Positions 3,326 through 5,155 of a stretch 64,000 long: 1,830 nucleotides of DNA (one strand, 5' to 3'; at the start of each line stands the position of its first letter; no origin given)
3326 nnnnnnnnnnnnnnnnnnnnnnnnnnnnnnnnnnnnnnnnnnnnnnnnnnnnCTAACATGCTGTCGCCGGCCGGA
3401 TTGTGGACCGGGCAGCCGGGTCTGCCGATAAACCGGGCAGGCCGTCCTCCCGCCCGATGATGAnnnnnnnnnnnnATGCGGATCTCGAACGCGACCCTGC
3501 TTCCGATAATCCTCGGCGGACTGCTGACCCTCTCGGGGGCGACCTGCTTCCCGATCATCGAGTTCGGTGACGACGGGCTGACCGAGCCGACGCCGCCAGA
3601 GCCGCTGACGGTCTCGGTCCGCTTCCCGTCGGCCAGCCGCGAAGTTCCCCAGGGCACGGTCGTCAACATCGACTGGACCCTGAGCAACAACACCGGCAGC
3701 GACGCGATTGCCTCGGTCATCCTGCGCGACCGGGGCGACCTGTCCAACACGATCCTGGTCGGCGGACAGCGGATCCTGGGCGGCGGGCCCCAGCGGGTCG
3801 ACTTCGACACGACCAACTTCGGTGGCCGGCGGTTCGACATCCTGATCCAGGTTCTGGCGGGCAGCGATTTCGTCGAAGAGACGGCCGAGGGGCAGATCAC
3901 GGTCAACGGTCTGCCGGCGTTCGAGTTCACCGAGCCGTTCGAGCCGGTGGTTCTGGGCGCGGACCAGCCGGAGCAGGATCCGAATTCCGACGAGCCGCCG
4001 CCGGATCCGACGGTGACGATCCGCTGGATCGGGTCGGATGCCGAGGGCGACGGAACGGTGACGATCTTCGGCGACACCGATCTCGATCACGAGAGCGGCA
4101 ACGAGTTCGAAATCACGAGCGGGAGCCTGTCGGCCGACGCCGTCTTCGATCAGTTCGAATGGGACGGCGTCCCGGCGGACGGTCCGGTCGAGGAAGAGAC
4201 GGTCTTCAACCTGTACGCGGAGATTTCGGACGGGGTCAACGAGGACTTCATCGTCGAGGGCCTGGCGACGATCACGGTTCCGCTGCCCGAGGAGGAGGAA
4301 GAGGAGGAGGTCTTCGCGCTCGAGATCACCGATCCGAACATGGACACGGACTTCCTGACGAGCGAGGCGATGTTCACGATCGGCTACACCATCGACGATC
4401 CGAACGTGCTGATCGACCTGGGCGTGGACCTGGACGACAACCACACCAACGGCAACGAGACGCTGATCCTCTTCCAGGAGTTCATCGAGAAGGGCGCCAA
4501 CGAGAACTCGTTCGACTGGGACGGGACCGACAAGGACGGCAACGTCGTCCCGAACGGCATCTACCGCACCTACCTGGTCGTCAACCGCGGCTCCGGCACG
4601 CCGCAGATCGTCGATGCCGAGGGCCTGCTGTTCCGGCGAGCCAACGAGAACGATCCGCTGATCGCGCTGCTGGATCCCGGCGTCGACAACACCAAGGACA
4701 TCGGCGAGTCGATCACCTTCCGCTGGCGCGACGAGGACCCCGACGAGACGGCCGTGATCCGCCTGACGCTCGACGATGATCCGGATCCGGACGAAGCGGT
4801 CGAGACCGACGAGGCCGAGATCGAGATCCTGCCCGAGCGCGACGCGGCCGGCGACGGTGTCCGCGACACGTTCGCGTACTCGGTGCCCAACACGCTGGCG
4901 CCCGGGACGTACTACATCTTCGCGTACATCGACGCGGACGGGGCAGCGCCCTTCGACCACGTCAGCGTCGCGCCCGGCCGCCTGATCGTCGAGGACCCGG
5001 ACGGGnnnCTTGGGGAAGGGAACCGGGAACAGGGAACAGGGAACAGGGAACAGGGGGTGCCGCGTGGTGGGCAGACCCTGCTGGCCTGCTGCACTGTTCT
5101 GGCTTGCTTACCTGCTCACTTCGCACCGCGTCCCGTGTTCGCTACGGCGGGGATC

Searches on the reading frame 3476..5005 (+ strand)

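Call 67: search_protein_families(library=pfam, proteins=[window:3476-5005:+], max_evalue=0.0001)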
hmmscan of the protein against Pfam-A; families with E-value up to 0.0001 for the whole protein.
window:3476-5005:+ (510 aa): 1 family
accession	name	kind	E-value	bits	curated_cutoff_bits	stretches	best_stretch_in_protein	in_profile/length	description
PF13860.13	FlgD_ig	-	3.1e-05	24.3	27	1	340-365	46-71/79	FlgD Ig-like domain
